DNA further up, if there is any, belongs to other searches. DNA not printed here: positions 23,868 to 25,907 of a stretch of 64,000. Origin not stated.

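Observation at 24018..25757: Circularly permuted family-5 substrate-binding lipoprotein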

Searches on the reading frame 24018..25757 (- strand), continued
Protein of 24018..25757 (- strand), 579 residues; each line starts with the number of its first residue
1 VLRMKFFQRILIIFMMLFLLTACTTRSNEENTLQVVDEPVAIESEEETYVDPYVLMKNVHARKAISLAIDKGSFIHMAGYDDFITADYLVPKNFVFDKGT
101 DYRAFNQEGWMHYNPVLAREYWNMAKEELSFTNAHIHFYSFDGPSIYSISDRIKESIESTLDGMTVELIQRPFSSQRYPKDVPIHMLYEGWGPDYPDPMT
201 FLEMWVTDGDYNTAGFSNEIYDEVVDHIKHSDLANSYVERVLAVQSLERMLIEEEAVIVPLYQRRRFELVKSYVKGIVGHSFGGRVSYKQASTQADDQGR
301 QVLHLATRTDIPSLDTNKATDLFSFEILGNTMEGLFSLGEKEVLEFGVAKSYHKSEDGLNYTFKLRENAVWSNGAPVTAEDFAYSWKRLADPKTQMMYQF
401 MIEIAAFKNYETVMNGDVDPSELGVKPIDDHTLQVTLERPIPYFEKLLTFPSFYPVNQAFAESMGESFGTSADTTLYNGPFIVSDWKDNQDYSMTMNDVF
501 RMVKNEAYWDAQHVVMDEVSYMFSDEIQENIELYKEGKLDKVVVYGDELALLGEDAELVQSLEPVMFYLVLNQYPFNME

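Call 6: find_homologous_proteins(query=window:24018-25757:-, max_evalue=1e-10)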
Query window:24018-25757:- (579 aa): 3071 proteins with E <= 1e-10 among 8000 candidates; the best 120 are listed.
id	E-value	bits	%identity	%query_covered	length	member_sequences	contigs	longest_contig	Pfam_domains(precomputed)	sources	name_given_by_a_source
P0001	0.0e+0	1319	100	99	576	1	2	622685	PF00496.28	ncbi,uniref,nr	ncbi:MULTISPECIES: ABC transporter substrate-binding protein [unclassified Fusibacter]|uniref:ABC tr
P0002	3.3e-180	619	53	92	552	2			PF00496.28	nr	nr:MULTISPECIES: ABC transporter substrate-binding protein [unclassified Fusibacter]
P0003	1.0e-149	518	43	98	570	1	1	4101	PF00496.28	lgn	-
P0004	1.0e-149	518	45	98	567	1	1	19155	PF00496.28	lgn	-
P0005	1.9e-149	517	43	98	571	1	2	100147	PF00496.28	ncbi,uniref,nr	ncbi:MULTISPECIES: ABC transporter substrate-binding protein [unclassified Fusibacter]|uniref:ABC tr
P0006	3.8e-148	513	44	96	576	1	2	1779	PF00496.28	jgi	jgi:oligopeptide transport system substrate-binding protein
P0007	3.4e-145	503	45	95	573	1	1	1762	PF00496.28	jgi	jgi:oligopeptide transport system substrate-binding protein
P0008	4.7e-145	503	45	92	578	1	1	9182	PF00496.28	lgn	-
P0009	2.2e-144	501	42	98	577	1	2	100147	PF00496.28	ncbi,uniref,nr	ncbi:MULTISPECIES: ABC transporter substrate-binding protein [unclassified Fusibacter]|uniref:ABC tr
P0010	4.8e-144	499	42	98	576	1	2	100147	PF00496.28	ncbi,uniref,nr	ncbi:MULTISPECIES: ABC transporter substrate-binding protein [unclassified Fusibacter]|uniref:ABC tr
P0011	5.8e-143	496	43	97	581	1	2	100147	PF00496.28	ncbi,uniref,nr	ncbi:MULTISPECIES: ABC transporter substrate-binding protein [unclassified Fusibacter]|uniref:ABC tr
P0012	1.7e-140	488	44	89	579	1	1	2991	PF00496.28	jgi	jgi:oligopeptide transport system substrate-binding protein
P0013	2.5e-139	484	43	95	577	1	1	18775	PF00496.28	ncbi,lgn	-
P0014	1.8e-138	481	40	96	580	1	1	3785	PF00496.28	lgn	-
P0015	5.9e-138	479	42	90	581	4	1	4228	PF00496.28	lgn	-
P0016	1.1e-137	478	41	98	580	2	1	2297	PF00496.28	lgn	-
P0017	1.3e-135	472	43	98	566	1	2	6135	PF00496.28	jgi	-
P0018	4.0e-135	470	43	90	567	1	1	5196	PF00496.28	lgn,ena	-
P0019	3.0e-134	467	44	89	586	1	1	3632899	PF00496.28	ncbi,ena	-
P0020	5.1e-134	466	40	94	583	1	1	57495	PF00496.28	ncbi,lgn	-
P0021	6.1e-134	466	42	98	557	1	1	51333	PF00496.28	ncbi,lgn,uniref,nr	ncbi:extracellular solute-binding protein (family 5) [Natranaerovirga pectinivora]|uniref:Extracellu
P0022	7.2e-134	466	41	94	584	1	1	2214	PF00496.28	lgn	-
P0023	8.0e-134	466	42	96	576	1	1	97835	PF00496.28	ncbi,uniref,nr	ncbi:ABC transporter substrate-binding protein [Vallitalea okinawensis]|uniref:ABC transporter subst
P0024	1.1e-133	465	44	91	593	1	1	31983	PF00496.28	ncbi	-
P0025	1.3e-133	465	43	89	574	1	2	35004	PF00496.28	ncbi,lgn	-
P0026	3.7e-133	464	42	91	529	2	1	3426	PF00496.28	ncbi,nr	ncbi:MAG: ABC transporter substrate-binding protein, partial [Vallitaleaceae bacterium]|nr:ABC trans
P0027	1.1e-131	459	41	91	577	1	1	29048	PF00496.28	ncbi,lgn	-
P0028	2.0e-129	451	40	98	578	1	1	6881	PF00496.28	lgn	-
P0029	4.5e-129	450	40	94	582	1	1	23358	PF00496.28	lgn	-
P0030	1.5e-128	448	41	96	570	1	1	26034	PF00496.28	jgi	jgi:oligopeptide transport system substrate-binding protein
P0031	5.3e-128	446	41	96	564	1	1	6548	PF00496.28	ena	-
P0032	2.2e-127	444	40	98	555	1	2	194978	PF00496.28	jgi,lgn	jgi:ABC-type oligopeptide transport system substrate-binding subunit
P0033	2.3e-125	438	38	98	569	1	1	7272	PF00496.28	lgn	-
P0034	5.2e-125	437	37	98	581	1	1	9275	PF00496.28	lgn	-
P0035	6.0e-125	436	40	96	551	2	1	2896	PF00496.28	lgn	-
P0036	3.3e-123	431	39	98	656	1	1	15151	PF00496.28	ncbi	-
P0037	5.1e-123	430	50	48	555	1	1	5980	PF00496.28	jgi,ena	-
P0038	2.5e-121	424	46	47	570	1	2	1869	PF00496.28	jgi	jgi:oligopeptide transport system substrate-binding protein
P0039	4.5e-121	424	50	49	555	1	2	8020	PF00496.28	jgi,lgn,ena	-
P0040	4.2e-120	420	48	47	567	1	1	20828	PF00496.28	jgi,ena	-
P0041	7.6e-120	420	44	47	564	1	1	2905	PF00496.28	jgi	-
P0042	1.0e-119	419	45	49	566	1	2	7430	PF00496.28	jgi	-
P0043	3.3e-119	417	48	50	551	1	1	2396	PF00496.28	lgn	-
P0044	6.8e-119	416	39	91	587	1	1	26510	PF00496.28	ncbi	-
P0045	1.7e-118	415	48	46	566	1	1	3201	PF00496.28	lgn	-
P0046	2.2e-117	411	47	47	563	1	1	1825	PF00496.28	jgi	jgi:oligopeptide transport system substrate-binding protein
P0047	3.2e-117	411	38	98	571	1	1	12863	PF00496.28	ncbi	-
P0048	4.9e-116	407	43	47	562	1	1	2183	PF00496.28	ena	-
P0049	3.2e-115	404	40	86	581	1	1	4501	PF00496.28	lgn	-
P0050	1.1e-114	403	37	98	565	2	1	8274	PF00496.28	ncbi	ncbi:MAG: ABC transporter substrate-binding protein [Bacillota bacterium]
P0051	6.5e-114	400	37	92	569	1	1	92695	PF00496.28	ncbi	-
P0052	8.2e-113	396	37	98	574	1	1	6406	PF00496.28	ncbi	-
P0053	1.5e-111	392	43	48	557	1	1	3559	PF00496.28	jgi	-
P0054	2.0e-111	392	38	94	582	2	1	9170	PF00496.28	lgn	-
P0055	2.6e-111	391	43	75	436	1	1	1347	PF00496.28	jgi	jgi:oligopeptide transport system substrate-binding protein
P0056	2.3e-110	388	44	53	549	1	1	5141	PF00496.28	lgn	-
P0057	5.0e-110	387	39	54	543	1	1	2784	PF00496.28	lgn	-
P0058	9.4e-110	386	37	95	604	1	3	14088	PF00496.28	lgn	-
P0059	5.2e-109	384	42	49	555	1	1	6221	PF00496.28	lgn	-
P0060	1.1e-108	383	40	52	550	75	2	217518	PF00496.28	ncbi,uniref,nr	ncbi:peptide ABC transporter substrate-binding protein [Anoxybacillus suryakundensis]|uniref:Peripla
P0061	1.4e-108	382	35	98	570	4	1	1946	PF00496.28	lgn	-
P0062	1.9e-108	382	40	52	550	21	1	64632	PF00496.28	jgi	jgi:oligopeptide transport system substrate-binding protein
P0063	2.8e-108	381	42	48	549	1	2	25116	PF00496.28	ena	-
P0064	4.4e-108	381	41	49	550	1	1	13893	PF00496.28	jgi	jgi:oligopeptide transport system substrate-binding protein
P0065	6.7e-108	380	43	47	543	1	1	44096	PF00496.28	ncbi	ncbi:MAG: peptide ABC transporter substrate-binding protein [Bacillaceae bacterium]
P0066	7.7e-108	380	37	89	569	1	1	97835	PF00496.28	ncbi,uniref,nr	ncbi:ABC transporter substrate-binding protein [Vallitalea okinawensis]|uniref:ABC transporter subst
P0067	9.1e-108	380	42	48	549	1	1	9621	PF00496.28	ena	-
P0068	1.2e-107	379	41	47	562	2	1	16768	PF00496.28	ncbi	-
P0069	4.2e-107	377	40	47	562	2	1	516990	PF00496.28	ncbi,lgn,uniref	ncbi:peptide ABC transporter substrate-binding protein [Halobacillus mangrovi]|uniref:peptide ABC tr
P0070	4.5e-107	377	42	48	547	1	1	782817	PF00496.28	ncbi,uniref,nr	ncbi:peptide ABC transporter substrate-binding protein [Bacillus sp. 165]|uniref:peptide ABC transpo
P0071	9.3e-107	376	38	90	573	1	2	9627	PF00496.28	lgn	-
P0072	1.0e-106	376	35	99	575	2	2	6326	PF00496.28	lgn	-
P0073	1.9e-106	375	34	97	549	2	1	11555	PF00496.28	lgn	-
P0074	2.0e-106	375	41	50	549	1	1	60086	PF00496.28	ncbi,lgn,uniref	ncbi:peptide ABC transporter substrate-binding protein [Geobacillus stearothermophilus]|uniref:pepti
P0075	2.3e-106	375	41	50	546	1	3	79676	PF00496.28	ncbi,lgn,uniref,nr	ncbi:peptide ABC transporter substrate-binding protein [Geobacillus stearothermophilus]|uniref:pepti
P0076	3.1e-106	375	39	51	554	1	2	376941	PF00496.28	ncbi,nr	ncbi:peptide ABC transporter substrate-binding protein [Bacillus anthracis]|nr:peptide ABC transport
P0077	3.1e-106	375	41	50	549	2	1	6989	PF00496.28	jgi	-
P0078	3.3e-106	375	39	52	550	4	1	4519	PF00496.28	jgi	jgi:oligopeptide transport system substrate-binding protein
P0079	3.3e-106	374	41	47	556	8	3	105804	PF00496.28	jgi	jgi:oligopeptide transport system substrate-binding protein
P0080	4.5e-106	374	41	50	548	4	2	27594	PF00496.28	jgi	jgi:peptide/nickel transport system substrate-binding protein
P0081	6.0e-106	374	43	47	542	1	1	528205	PF00496.28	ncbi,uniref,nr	ncbi:peptide ABC transporter substrate-binding protein [Bacillus sp. 165]|uniref:peptide ABC transpo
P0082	8.0e-106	373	41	50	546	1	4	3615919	PF00496.28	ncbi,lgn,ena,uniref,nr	ncbi:Oligopeptide ABC transporter, oligopeptide-binding protein [Geobacillus thermoleovorans CCB_US3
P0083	9.5e-106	373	41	50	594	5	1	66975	PF00496.28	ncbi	-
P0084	1.0e-105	373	41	50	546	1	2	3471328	PF00496.28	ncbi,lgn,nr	ncbi:peptide ABC transporter substrate-binding protein [Geobacillus stearothermophilus]|nr:peptide A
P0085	1.1e-105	373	38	55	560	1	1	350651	PF00496.28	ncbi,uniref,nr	ncbi:peptide ABC transporter substrate-binding protein [Ectobacillus ponti]|uniref:Periplasmic oligo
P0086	1.2e-105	373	41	50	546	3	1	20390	PF00496.28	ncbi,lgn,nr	ncbi:peptide ABC transporter substrate-binding protein [Anoxybacillus geothermalis]|nr:peptide ABC t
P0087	2.0e-105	372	41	49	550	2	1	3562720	PF00496.28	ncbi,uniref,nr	ncbi:peptide ABC transporter substrate-binding protein [Geobacillus zalihae]|uniref:Periplasmic olig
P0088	2.8e-105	371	41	49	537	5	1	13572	PF00496.28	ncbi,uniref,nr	ncbi:peptide ABC transporter substrate-binding protein [Geobacillus zalihae]|uniref:peptide ABC tran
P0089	8.8e-105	370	41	48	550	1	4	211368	PF00496.28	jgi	jgi:oligopeptide transport system substrate-binding protein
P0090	1.7e-104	369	44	38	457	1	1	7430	PF00496.28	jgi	-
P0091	2.6e-104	368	41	47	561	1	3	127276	PF00496.28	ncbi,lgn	ncbi:MAG: peptide ABC transporter substrate-binding protein [Ectobacillus sp.]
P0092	3.1e-104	368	39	53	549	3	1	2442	PF00496.28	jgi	jgi:oligopeptide transport system substrate-binding protein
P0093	4.0e-104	368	40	50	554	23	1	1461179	PF00496.28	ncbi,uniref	ncbi:peptide ABC transporter substrate-binding protein [Rossellomorea sp. RS05]|uniref:peptide ABC t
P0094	4.3e-104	368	42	47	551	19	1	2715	PF00496.28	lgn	-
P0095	5.5e-104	367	42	48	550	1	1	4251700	PF00496.28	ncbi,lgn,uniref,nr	ncbi:peptide ABC transporter substrate-binding protein [Bacillus sp. KH172YL63]|uniref:peptide ABC t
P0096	6.2e-104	367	38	48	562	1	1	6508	PF00496.28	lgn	-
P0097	6.5e-104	367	41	47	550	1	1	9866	PF00496.28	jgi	jgi:oligopeptide transport system substrate-binding protein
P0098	8.3e-104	367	41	47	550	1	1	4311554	PF00496.28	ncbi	-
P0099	8.4e-104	367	41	47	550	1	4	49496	PF00496.28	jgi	jgi:oligopeptide transport system substrate-binding protein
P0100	9.7e-104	366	42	49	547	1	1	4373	PF00496.28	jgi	jgi:oligopeptide transport system substrate-binding protein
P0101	1.2e-103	366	40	48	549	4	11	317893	PF00496.28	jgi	jgi:oligopeptide transport system substrate-binding protein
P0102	1.3e-103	366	39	52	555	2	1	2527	PF00496.28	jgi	-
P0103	1.5e-103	366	42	50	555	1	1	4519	PF00496.28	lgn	-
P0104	1.6e-103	366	41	48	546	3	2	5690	PF00496.28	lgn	-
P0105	1.7e-103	366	42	47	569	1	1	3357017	PF00496.28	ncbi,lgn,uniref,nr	ncbi:Dipeptide-binding protein DppE precursor [Planococcus massiliensis]|uniref:Dipeptide-binding pr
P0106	1.7e-103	366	42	47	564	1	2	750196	PF00496.28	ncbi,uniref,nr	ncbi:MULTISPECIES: peptide ABC transporter substrate-binding protein [unclassified Bacillus cereus g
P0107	1.9e-103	365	41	49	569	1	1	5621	PF00496.28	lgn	-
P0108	1.9e-103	365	42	47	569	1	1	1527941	PF00496.28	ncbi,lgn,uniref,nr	ncbi:peptide ABC transporter substrate-binding protein [Planococcus ruber]|uniref:peptide ABC transp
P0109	2.1e-103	365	39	47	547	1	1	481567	PF00496.28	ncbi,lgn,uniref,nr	ncbi:peptide ABC transporter substrate-binding protein [Ectobacillus ponti]|uniref:Periplasmic oligo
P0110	2.3e-103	365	40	47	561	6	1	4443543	PF00496.28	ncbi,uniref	ncbi:peptide ABC transporter substrate-binding protein [Bacillus salacetis]|uniref:peptide ABC trans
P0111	2.5e-103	365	41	48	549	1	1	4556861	PF00496.28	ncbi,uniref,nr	ncbi:peptide ABC transporter substrate-binding protein [Rossellomorea vietnamensis]|uniref:Periplasm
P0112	3.1e-103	365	41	49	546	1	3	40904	PF00496.28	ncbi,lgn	ncbi:MAG: ABC transporter substrate-binding protein [Ectobacillus sp.]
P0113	3.4e-103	365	42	48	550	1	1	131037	PF00496.28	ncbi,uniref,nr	ncbi:peptide ABC transporter substrate-binding protein [Rossellomorea aquimaris]|uniref:peptide ABC 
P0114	3.5e-103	365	42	47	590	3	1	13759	PF00496.28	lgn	-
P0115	3.9e-103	364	42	47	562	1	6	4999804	PF00496.28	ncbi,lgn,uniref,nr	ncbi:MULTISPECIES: peptide ABC transporter substrate-binding protein [Bacillus cereus group]|uniref:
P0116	4.0e-103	364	41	50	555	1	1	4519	PF00496.28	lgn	-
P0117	4.0e-103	364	42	47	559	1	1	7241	PF00496.28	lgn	-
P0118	4.0e-103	364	42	47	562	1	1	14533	PF00496.28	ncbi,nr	ncbi:peptide ABC transporter substrate-binding protein [Bacillus cereus]|nr:peptide ABC transporter 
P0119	4.1e-103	364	39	49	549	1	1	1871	PF00496.28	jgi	jgi:oligopeptide transport system substrate-binding protein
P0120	4.3e-103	364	42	48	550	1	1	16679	PF00496.28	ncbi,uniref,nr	ncbi:peptide ABC transporter substrate-binding protein [Rossellomorea sp. YZS02]|uniref:peptide ABC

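Call 13: find_encoding_contigs(protein=P0005, flank=10000, max_places=2)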
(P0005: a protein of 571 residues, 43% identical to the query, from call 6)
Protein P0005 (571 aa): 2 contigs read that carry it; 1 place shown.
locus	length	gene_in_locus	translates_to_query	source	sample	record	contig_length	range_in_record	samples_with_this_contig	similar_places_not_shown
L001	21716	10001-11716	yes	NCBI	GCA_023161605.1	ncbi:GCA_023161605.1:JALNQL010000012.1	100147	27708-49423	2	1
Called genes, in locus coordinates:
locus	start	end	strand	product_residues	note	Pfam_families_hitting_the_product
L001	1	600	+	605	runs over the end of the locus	PF00009:GTP_EFTU, PF01926:MMR_HSR1 (weak), PF22042:EF-G_D2, PF03144:GTP_EFTU_D2, PF00679:EFG_C, PF21018:BipA_C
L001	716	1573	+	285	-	PF02645:DegV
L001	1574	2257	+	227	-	PF00702:Hydrolase, PF12710:HAD, PF13419:HAD_2, PF13242:Hydrolase_like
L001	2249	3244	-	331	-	-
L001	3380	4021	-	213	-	PF03006:HlyIII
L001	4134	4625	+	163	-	PF08876:DUF1836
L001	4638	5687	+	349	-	PF00730:HhH-GPD, PF00633:HHH, PF10576:EndIII_4Fe-2S (weak), PF14815:NUDIX_4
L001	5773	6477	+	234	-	PF01048:PNP_UDP_1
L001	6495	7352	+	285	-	PF01263:Aldose_epim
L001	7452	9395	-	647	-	PF00488:MutS_V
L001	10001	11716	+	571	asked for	PF00496:SBP_bac_5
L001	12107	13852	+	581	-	PF00496:SBP_bac_5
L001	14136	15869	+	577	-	PF00496:SBP_bac_5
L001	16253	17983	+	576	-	PF00496:SBP_bac_5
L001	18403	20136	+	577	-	PF00496:SBP_bac_5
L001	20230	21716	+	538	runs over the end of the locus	PF13428:TPR_14 (faint), PF14559:TPR_19 (faint), PF00515:TPR_1 (faint), PF07719:TPR_2 (faint), PF13176:TPR_7 (faint), PF17874:TPR_MalT, PF13424:TPR_12, PF00990:GGDEF, +4 more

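Call 14: find_encoding_contigs(protein=P0023, flank=10000, max_places=2)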
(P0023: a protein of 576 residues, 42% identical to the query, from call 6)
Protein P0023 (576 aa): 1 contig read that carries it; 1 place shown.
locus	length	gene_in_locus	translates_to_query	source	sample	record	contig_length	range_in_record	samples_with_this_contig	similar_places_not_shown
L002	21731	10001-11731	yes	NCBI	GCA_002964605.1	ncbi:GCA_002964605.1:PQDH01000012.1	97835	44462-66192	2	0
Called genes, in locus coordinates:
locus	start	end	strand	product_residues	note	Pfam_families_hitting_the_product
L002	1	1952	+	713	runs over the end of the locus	PF09371:Tex_N, PF22706:Tex_central_region, PF14639:YqgF (weak), PF16921:Tex_YqgF, PF14635:HHH_7, PF12836:HHH_3, PF17674:HHH_9, PF00575:S1, +1 more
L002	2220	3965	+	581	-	PF01855:POR_N, PF02775:TPP_enzyme_C, PF12797:Fer4_2 (faint), PF13237:Fer4_10 (faint), PF14697:Fer4_21 (weak), PF00037:Fer4 (weak), PF12837:Fer4_6 (weak)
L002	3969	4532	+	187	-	PF01558:POR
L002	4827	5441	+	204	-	PF01712:dNK, PF02223:Thymidylate_kin, PF13189:Cytidylate_kin2 (faint), PF13238:AAA_18 (weak), PF13521:AAA_28 (weak)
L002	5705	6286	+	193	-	PF04397:LytTR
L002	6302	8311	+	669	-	-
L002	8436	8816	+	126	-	PF07009:NusG_II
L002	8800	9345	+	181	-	PF07456:Hpre_diP_synt_I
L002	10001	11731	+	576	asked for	PF00496:SBP_bac_5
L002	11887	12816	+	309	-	PF19300:BPD_transp_1_N, PF00528:BPD_transp_1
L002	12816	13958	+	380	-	PF12911:OppC_N, PF00528:BPD_transp_1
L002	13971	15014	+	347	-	PF00005:ABC_tran, PF02463:SMC_N (weak), PF13304:AAA_21, PF08352:oligo_HPY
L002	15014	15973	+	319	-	PF00005:ABC_tran, PF02463:SMC_N (weak), PF08352:oligo_HPY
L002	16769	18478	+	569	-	PF00496:SBP_bac_5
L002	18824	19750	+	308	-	PF19300:BPD_transp_1_N, PF00528:BPD_transp_1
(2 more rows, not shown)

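Call 15: find_encoding_contigs(protein=P0021, flank=10000, max_places=2)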
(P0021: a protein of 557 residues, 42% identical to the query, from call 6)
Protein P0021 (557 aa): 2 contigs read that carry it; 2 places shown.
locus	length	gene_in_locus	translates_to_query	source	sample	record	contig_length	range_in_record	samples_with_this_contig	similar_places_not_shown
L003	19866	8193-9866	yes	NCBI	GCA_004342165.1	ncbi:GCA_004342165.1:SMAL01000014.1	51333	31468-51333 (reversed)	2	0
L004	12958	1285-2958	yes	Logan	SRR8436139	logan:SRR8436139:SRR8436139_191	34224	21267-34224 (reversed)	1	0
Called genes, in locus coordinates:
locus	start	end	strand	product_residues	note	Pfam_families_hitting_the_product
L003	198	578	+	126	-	PF07009:NusG_II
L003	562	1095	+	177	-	PF07456:Hpre_diP_synt_I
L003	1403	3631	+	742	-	PF07833:Cu_amine_oxidN1, PF11741:AMIN, PF01520:Amidase_3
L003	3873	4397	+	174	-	-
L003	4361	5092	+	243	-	PF01138:RNase_PH, PF03725:RNase_PH_C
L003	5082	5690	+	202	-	PF01725:Ham1p_like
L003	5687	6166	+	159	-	PF00149:Metallophos, PF12850:Metallophos_2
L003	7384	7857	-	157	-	PF01928:CYTH (faint)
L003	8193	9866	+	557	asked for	PF00496:SBP_bac_5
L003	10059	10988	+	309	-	PF19300:BPD_transp_1_N, PF00528:BPD_transp_1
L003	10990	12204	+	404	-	PF12911:OppC_N, PF00528:BPD_transp_1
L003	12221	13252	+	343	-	PF00005:ABC_tran, PF13304:AAA_21, PF08352:oligo_HPY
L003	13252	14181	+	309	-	PF02463:SMC_N (weak), PF00005:ABC_tran, PF08352:oligo_HPY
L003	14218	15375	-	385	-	PF13487:HD_5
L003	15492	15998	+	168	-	PF01569:PAP2, PF14378:PAP2_3 (weak)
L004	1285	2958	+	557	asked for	PF00496:SBP_bac_5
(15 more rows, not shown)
